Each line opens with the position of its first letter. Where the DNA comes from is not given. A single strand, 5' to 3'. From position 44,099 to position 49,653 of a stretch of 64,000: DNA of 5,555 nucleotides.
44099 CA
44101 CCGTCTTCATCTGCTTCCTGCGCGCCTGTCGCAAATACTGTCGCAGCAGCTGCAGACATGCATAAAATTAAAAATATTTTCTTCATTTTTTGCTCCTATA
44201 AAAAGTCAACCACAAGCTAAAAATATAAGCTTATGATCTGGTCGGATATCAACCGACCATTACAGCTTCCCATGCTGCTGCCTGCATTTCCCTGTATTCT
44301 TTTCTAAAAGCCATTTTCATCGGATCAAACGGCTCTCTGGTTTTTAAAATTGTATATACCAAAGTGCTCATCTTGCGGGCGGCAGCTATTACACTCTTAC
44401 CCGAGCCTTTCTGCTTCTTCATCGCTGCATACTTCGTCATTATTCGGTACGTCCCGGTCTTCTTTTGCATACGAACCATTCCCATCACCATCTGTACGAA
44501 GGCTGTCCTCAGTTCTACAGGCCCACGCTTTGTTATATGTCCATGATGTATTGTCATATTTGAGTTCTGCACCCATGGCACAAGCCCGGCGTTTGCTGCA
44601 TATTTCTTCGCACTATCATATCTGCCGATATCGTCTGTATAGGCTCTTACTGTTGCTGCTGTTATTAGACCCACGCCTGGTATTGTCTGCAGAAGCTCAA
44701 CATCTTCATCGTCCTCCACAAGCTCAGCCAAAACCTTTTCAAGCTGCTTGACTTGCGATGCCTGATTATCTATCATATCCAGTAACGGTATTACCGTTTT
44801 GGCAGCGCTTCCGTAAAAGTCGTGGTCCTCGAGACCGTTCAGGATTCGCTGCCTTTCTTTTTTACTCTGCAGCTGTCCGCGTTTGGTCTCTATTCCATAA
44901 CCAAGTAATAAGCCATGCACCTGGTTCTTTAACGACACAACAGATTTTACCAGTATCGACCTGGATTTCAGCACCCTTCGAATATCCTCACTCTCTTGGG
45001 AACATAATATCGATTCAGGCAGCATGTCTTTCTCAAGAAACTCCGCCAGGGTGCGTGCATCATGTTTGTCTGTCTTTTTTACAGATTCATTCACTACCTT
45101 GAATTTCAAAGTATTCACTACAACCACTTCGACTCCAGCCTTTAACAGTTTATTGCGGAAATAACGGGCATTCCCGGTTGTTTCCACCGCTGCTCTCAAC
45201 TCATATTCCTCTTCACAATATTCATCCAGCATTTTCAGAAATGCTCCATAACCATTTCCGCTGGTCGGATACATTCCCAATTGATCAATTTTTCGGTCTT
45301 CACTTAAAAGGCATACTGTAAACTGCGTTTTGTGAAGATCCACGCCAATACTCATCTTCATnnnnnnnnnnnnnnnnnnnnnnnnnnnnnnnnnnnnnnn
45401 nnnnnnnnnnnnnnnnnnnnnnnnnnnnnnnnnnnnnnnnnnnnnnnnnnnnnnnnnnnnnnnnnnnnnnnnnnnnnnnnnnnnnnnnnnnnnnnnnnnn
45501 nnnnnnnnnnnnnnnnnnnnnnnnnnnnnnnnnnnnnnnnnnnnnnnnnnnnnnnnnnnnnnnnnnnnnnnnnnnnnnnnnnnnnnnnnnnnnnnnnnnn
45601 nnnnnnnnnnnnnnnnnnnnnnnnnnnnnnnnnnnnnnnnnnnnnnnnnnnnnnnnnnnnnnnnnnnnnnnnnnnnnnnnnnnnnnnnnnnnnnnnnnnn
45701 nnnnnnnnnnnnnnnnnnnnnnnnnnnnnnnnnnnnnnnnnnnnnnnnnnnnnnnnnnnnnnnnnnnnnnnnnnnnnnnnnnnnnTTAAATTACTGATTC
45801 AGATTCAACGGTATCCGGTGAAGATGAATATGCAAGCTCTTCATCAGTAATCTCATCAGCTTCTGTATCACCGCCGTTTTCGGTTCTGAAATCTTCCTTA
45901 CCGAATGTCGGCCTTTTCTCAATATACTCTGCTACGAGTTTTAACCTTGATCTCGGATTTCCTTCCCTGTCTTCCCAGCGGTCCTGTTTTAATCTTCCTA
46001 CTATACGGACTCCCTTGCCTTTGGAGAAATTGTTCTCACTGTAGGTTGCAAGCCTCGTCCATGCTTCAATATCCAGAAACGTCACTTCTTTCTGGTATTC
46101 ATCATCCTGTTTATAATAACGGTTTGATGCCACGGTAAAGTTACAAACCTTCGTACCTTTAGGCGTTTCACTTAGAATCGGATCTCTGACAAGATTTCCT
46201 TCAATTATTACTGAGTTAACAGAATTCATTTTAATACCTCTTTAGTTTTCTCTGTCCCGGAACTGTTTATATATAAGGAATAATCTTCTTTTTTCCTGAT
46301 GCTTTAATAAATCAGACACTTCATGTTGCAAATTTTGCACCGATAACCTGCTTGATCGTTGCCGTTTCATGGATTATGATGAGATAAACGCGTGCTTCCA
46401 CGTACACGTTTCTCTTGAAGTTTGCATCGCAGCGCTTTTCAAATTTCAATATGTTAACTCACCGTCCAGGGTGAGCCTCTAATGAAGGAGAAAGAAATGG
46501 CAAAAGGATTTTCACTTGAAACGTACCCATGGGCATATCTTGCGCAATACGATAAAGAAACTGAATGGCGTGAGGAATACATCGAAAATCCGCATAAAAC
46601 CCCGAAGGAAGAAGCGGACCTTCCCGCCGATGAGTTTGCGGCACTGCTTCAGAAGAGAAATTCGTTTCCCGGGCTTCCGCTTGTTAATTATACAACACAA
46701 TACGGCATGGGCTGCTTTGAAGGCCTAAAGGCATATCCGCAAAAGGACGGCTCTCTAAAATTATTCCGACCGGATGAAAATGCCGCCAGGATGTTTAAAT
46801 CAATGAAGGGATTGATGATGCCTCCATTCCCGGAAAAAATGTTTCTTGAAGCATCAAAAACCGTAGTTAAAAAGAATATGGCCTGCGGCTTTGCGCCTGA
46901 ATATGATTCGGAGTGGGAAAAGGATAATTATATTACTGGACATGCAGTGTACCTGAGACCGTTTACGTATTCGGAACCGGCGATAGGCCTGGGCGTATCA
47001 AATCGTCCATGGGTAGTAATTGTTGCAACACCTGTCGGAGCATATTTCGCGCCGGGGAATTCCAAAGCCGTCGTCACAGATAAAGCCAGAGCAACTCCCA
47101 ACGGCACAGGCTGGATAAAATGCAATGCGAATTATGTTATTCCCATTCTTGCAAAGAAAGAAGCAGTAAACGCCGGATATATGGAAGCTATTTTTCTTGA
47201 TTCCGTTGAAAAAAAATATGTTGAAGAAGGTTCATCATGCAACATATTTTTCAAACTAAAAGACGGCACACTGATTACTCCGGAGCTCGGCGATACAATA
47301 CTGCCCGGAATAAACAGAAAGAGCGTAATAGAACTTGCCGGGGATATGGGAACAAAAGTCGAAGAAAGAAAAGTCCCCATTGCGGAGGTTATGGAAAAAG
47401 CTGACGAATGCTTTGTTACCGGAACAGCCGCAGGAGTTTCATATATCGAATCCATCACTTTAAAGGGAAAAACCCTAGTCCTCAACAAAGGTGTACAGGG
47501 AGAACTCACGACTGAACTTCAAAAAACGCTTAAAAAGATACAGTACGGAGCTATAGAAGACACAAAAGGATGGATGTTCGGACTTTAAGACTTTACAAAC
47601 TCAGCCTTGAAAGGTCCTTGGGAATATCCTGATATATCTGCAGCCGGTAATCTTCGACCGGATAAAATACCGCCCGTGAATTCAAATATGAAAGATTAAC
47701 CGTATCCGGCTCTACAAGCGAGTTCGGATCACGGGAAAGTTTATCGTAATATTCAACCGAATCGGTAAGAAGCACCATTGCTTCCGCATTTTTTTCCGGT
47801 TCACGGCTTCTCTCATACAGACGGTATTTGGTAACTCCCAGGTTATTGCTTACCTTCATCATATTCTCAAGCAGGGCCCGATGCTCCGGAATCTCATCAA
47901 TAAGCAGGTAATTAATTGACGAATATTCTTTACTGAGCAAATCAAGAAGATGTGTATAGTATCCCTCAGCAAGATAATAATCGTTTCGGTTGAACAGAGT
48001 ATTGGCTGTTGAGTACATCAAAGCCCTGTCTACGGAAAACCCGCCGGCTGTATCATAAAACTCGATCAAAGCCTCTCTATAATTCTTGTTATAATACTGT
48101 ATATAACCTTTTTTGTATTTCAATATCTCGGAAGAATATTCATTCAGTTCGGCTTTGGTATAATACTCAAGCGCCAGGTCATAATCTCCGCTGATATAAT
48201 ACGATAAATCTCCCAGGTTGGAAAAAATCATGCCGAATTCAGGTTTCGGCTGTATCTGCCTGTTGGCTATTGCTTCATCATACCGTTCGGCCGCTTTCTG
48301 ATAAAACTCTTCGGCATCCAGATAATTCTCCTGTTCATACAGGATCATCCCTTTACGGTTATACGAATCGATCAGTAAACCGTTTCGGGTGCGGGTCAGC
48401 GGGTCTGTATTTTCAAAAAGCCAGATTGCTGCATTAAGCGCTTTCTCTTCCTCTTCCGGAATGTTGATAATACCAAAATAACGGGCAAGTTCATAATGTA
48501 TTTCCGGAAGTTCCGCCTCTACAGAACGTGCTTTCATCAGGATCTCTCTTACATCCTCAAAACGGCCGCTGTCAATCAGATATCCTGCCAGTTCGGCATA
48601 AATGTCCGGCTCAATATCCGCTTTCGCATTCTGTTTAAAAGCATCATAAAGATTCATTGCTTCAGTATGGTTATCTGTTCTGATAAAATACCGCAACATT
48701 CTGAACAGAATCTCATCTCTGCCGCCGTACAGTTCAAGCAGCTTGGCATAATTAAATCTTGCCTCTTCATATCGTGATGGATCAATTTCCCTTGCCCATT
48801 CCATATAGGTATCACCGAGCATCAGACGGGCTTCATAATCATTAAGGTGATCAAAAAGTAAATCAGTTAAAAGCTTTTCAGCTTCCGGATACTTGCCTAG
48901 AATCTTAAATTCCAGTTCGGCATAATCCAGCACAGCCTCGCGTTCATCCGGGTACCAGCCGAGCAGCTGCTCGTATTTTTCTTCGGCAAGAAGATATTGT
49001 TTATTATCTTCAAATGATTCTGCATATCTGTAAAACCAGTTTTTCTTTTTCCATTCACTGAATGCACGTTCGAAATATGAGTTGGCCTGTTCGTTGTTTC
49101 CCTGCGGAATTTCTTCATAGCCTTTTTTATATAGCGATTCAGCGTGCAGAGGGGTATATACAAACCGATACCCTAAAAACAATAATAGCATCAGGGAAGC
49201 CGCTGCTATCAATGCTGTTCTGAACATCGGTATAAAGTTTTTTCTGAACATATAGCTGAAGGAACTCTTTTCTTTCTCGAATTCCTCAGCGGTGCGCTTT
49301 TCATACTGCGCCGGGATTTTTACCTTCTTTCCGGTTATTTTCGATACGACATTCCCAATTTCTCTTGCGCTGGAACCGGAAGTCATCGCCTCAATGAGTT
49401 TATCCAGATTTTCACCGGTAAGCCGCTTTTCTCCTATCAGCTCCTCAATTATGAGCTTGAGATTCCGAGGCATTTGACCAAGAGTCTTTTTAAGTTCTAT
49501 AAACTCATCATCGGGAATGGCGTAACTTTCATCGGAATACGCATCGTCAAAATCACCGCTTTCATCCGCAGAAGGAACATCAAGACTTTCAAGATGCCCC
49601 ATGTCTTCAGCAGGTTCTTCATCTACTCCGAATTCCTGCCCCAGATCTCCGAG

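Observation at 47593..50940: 1115-aa membrane protein with a long, near-perfect acidic repeat array before a TM helix and a large TPR domain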

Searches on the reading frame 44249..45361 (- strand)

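Call 28: search_protein_families(library=pfam, proteins=[window:44249-45361:-], max_evalue=0.001)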
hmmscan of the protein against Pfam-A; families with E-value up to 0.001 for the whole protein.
window:44249-45361:- (370 aa): 2 families
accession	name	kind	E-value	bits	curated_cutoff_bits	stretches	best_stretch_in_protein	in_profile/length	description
PF01548.23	DEDD_Tnp_IS110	-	9.3e-18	64.9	29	1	5-155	1-153/155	Transposase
PF02371.22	Transposase_20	-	1.4e-17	64.3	21.3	1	222-303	2-83/87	Transposase IS116/IS110/IS902 family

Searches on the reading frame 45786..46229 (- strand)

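Call 28: search_protein_families(library=pfam, proteins=[window:45786-46229:-], max_evalue=0.001)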
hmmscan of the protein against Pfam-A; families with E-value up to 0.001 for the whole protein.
window:45786-46229:- (147 aa): 1 family
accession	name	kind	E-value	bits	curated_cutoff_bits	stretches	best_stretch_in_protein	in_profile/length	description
PF00436.31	SSB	-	4.5e-27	94.6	26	1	4-104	1-102/104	Single-strand binding protein family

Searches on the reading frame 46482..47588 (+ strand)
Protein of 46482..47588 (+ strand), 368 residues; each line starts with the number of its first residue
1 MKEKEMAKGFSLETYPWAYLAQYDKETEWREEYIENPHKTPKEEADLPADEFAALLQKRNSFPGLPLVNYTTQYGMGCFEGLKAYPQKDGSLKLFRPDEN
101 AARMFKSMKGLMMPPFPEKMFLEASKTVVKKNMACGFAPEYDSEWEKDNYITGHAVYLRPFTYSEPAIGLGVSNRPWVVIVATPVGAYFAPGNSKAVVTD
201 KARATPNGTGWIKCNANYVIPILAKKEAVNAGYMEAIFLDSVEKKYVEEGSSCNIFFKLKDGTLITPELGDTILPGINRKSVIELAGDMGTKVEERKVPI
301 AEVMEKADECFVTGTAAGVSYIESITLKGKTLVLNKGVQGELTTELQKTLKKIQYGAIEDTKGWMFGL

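Call 28: search_protein_families(library=pfam, proteins=[window:46482-47588:+], max_evalue=0.001)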
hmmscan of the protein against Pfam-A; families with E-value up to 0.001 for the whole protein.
window:46482-47588:+ (368 aa): 1 family
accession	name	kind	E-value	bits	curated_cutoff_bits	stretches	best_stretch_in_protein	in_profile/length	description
PF01063.24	Aminotran_4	-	2.7e-34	119.4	28.5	1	77-325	1-223/223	Amino-transferase class IV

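Call 44: search_protein_families(library=ncbifam, proteins=[window:46482-47588:+], max_evalue=0.01)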
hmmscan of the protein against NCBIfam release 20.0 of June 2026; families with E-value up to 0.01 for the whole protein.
window:46482-47588:+ (368 aa): 18 families
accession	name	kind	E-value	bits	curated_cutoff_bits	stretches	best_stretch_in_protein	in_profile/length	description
NF009897.0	PRK13357.1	equivalog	6.4e-83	278.5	307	1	72-366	64-355/358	branched-chain amino acid aminotransferase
TIGR01123.1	ilvE_II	equivalog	4.8e-76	255.7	250.05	1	73-366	22-311/313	branched-chain-amino-acid transaminase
NF005146.0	PRK06606.1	equivalog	5.8e-50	170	279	2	155-365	94-303/307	branched-chain amino acid transaminase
TIGR01122.1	ilvE_I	equivalog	5.7e-46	157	245.55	2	155-365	85-295/298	branched-chain-amino-acid transaminase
NF006185.0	PRK08320.1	subfamily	2.1e-31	109.2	363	1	174-354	108-283/292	branched-chain amino acid aminotransferase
NF005726.0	PRK07544.1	equivalog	1.5e-26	93.2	396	1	156-326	95-267/295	branched-chain amino acid aminotransferase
NF005209.0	PRK06680.1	subfamily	1e-23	83.6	320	1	221-350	156-277/286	D-amino-acid transaminase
TIGR01121.1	D_amino_aminoT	equivalog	1.5e-21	76.8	277.45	1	207-352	134-273/276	D-amino-acid transaminase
NF009126.0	PRK12479.1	equivalog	2.7e-21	76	518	1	196-353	133-283/299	branched-chain-amino-acid transaminase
NF005800.0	PRK07650.1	equivalog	3.7e-21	75.6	308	1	174-348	106-278/290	aminodeoxychorismate lyase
NF009066.0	PRK12400.1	equivalog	9.9e-15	54.7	538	1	208-353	142-281/290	D-amino-acid transaminase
NF004761.0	PRK06092.1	equivalog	3e-14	52.9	260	1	221-325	147-247/268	aminodeoxychorismate lyase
NF009896.0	PRK13356.1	equivalog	4.2e-14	52.3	262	1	151-325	88-261/287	branched-chain amino acid aminotransferase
TIGR03461.1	pabC_Proteo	equivalog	7e-14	51.6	176.85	1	222-326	146-246/262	aminodeoxychorismate lyase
NF005888.0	PRK07849.1-3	equivalog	6.4e-11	41.7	273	1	218-344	165-286/298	aminodeoxychorismate lyase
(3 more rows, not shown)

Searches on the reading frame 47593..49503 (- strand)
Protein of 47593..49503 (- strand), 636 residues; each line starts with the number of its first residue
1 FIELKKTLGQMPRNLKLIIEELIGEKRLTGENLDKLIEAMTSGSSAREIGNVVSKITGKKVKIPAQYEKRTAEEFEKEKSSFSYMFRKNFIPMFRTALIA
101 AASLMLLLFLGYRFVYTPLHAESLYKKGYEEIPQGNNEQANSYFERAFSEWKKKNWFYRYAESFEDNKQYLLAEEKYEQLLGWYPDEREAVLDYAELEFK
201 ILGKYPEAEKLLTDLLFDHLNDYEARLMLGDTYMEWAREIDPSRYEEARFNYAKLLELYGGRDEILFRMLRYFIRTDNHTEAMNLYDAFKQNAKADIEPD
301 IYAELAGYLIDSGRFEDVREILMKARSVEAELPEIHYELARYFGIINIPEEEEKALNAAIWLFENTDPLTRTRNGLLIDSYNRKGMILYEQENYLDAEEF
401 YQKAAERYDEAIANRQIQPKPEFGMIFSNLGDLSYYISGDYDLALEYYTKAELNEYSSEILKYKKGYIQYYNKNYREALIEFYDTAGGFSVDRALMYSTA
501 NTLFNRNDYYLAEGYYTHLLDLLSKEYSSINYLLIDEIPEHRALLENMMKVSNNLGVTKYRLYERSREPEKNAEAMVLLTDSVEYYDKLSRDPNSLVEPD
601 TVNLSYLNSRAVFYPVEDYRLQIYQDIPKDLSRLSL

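Call 7: find_homologous_proteins(query=window:47593-49503:-)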
Query window:47593-49503:- (636 aa): 193 proteins with E <= 0.001 among 8000 candidates; the best 120 are listed.
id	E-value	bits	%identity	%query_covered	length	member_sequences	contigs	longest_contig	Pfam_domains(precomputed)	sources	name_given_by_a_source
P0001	0.0e+0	1158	81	100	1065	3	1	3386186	PF14559.13,PF13424.13,PF13432.13,PF13428.13,PF07719.24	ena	-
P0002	0.0e+0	1157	80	100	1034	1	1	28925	PF14559.13,PF13424.13,PF13432.13,PF13428.13,PF07719.24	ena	-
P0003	0.0e+0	1151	80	100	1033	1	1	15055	PF14559.13,PF13424.13,PF13432.13,PF13428.13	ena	-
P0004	0.0e+0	1147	80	100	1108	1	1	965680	PF14559.13,PF13424.13,PF13432.13,PF13428.13,PF07719.24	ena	-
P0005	0.0e+0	1144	80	100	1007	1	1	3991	PF14559.13,PF13424.13,PF13432.13,PF07719.24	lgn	-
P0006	0.0e+0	1141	79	100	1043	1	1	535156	PF14559.13,PF13424.13,PF13432.13,PF13428.13,PF07719.24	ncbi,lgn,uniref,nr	ncbi:MAG: tetratricopeptide repeat protein [Spirochaetales bacterium]|uniref:Tetratricopeptide repea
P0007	0.0e+0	1129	78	100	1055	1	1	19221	PF14559.13,PF13424.13,PF13432.13,PF07719.24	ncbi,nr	ncbi:MAG TPA: hypothetical protein DCO79_14250 [Spirochaeta sp.]|nr:hypothetical protein [Spirochaet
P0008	0.0e+0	1089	75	99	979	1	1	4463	PF14559.13,PF13424.13,PF13432.13,PF13428.13,PF07719.24,PF13374.13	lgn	-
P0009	0.0e+0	1081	75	100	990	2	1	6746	PF14559.13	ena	-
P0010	0.0e+0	1031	72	100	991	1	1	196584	PF13424.13,PF13432.13,PF07719.24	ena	-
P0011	0.0e+0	1026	71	100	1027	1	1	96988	PF14559.13,PF13432.13,PF13428.13,PF07719.24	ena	-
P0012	0.0e+0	1018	70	100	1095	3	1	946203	PF14559.13,PF13424.13,PF13432.13,PF13428.13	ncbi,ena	-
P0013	3.6e-192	658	49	100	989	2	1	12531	PF13424.13,PF13432.13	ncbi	-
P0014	2.6e-189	649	50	100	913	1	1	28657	PF13428.13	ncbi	-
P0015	7.5e-189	647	50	100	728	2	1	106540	PF14559.13,PF24575.2,PF13431.13,PF13424.13,PF13432.13,PF13428.13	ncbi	-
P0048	1.5e-167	577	46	100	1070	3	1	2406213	-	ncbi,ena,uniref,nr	ncbi:periplasmic flagellar collar protein FlcA [Marispirochaeta sp.]|uniref:periplasmic flagellar co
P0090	7.6e-149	515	41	100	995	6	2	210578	-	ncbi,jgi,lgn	jgi:hypothetical protein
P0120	2.9e-138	480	38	100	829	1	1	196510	PF07719.24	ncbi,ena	-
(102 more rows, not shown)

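Call 20: find_related_loci(query=window:47593-49503:-, collection=genome_contigs, flank=10000)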
Query window:47593-49503:- (636 aa) in genome_contigs; peptide patterns used: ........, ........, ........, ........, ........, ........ (x = any residue, [..] = any of these).
207 stretches matched a pattern; 7 encode a relative of the query (tblastn E <= 1e-3); 7 distinct loci.
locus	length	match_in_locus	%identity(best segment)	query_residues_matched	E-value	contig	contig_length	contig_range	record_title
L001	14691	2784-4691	78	1-636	0e+0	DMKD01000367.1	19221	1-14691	MAG TPA_asm: Spirochaeta sp. isolate UBA9216 contig_32002, whole genome shotgun sequence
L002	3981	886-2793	79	1-636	0e+0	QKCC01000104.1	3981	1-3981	MAG: Spirochaetales bacterium isolate SZUA-414 scaffold_123119, whole genome shotgun sequence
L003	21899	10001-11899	74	1-633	0e+0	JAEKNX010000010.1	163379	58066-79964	MAG: Spirochaetales bacterium isolate bin_125 NODE_100_length_163379_cov_48.909101, whole genome shotgun sequence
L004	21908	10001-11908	70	1-636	0e+0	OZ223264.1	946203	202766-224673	MAG: Spirochaetia bacterium isolate 50ab941f-e521-41e2-bb97-00a459704a5b genome assembly, chromosome: 1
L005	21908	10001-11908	69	1-636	0e+0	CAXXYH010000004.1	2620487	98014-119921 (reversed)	MAG: Spirochaetia bacterium isolate 3f6413ad-2fe3-400d-aa3f-8d8018634007 genome assembly, contig: contig_4, whole genome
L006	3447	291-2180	46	1-631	0e+0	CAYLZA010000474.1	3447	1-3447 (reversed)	MAG TPA_asm: uncultured Spirochaetales bacterium isolate SRP141376_co2_272 genome assembly, contig: NODE_41616_length_34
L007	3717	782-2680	45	1-634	7e-179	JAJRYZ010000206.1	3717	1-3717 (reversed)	MAG: Spirochaetes bacterium isolate Dive96_bin4.116 k141_3194531, whole genome shotgun sequence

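Call 24: find_related_loci(query=window:47593-49503:-, collection=metagenome_contigs, flank=6000)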
Query window:47593-49503:- (636 aa) in metagenome_contigs; peptide patterns used: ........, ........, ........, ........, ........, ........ (x = any residue, [..] = any of these).
285 stretches matched a pattern; 3 encode a relative of the query (tblastn E <= 1e-3); 3 distinct loci.
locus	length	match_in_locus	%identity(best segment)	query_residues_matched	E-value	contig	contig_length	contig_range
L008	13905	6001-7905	76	1-635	0e+0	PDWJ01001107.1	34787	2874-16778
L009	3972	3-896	77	336-633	3e-153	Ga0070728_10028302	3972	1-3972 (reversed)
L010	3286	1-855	76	351-635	6e-149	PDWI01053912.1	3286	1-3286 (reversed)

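Call 76: find_encoding_contigs(protein=P0048, flank=5000, max_places=1)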
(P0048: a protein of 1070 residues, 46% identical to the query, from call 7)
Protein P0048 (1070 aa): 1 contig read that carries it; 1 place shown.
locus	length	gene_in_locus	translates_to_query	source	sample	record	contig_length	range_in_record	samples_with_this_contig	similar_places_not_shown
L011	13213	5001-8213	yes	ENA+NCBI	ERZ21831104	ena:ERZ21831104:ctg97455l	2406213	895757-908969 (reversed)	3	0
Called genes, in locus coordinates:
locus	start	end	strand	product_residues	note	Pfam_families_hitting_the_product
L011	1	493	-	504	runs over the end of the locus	PF01232:Mannitol_dh, PF08125:Mannitol_dh_C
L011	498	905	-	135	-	PF13377:Peripla_BP_3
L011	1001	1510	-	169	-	PF00356:LacI, PF00532:Peripla_BP_1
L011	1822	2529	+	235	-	PF21948:LplA-B_cat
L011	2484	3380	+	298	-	PF16881:LIAS_N (weak), PF04055:Radical_SAM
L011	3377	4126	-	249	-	PF13489:Methyltransf_23, PF13847:Methyltransf_31 (weak), PF08241:Methyltransf_11 (weak), PF08242:Methyltransf_12 (weak), PF13649:Methyltransf_25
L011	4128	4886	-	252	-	PF16561:AMPK1_CBM (weak)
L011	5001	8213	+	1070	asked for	-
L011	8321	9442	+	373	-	-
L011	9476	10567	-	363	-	PF01063:Aminotran_4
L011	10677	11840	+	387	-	PF00483:NTP_transferase, PF12804:NTP_transf_3, PF22640:ManC_GMP_beta-helix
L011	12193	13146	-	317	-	-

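Call 77: find_encoding_contigs(protein=P0090, flank=5000, max_places=1)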
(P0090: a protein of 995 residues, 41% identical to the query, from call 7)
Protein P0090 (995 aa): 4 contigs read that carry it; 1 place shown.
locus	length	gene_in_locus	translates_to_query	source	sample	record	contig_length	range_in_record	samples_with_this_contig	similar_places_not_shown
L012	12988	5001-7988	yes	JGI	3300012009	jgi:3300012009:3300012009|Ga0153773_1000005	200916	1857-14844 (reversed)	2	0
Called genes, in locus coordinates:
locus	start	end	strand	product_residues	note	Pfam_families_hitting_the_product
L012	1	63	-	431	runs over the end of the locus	PF03952:Enolase_N, PF00113:Enolase_C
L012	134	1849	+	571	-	PF00587:tRNA-synt_2b, PF04073:tRNA_edit, PF03129:HGTP_anticodon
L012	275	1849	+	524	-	PF00587:tRNA-synt_2b, PF04073:tRNA_edit, PF03129:HGTP_anticodon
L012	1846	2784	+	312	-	PF03682:UPF0158, PF00583:Acetyltransf_1 (weak), PF13508:Acetyltransf_7 (weak)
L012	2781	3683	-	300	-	PF01553:Acyltransferase (weak)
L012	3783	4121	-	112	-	-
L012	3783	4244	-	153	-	-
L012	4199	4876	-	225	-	PF02922:CBM_48, PF16561:AMPK1_CBM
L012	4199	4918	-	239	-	PF02922:CBM_48, PF16561:AMPK1_CBM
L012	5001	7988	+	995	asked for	-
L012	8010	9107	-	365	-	PF01063:Aminotran_4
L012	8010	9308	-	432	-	PF01063:Aminotran_4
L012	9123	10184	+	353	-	PF00483:NTP_transferase, PF12804:NTP_transf_3, PF22640:ManC_GMP_beta-helix (weak)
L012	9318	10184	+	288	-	PF00483:NTP_transferase, PF22640:ManC_GMP_beta-helix (weak)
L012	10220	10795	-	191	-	PF03351:DOMON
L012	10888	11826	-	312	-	-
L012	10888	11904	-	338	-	-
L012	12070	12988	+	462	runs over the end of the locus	-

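Call 78: find_encoding_contigs(protein=P0120, flank=5000, max_places=1)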
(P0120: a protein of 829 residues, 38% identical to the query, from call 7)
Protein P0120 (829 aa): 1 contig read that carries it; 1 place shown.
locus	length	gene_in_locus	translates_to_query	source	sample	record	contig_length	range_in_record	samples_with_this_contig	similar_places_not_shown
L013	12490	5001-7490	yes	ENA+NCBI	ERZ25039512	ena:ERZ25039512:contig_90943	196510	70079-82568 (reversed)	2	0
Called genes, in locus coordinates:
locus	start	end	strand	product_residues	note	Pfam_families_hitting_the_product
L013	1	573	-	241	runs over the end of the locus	-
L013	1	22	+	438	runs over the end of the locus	PF02867:Ribonuc_red_lgC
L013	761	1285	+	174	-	-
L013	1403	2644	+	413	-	PF01553:Acyltransferase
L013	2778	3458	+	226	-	PF00881:Nitroreductase, PF14512:TM1586_NiRdase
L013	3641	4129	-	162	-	-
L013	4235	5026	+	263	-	-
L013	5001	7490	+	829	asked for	PF07719:TPR_2 (faint)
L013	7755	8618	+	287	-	-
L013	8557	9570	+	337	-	PF01609:DDE_Tnp_1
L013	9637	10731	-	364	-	PF01063:Aminotran_4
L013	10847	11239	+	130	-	-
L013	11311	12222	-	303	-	-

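Call 87: search_protein_families(library=ncbifam, proteins=[L011:5001-8213:+, L012:5001-7988:+], max_evalue=0.00001)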
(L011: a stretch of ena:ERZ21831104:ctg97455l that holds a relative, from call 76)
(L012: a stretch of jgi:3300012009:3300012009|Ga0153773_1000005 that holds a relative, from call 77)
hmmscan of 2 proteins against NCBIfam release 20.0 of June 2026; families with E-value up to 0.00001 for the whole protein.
L011:5001-8213:+ (1070 aa): 2 families
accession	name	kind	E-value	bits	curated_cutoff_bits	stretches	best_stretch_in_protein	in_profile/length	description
NF047371.1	FlcA_CTERM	equivalog_domain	2.2e-198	660.8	300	1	413-1064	1-646/646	periplasmic flagellar collar protein FlcA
NF047372.1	FlcA_NTERM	equivalog_domain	3.9e-16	58.9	28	1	1-38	1-38/39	periplasmic-type flagellar collar protein FlcA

L012:5001-7988:+ (995 aa): 2 families
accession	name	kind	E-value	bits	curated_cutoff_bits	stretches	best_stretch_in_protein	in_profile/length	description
NF047371.1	FlcA_CTERM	equivalog_domain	1.4e-186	621.7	300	1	334-990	1-646/646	periplasmic flagellar collar protein FlcA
NF047372.1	FlcA_NTERM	equivalog_domain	1.3e-10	41.2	28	1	1-38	1-38/39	periplasmic-type flagellar collar protein FlcA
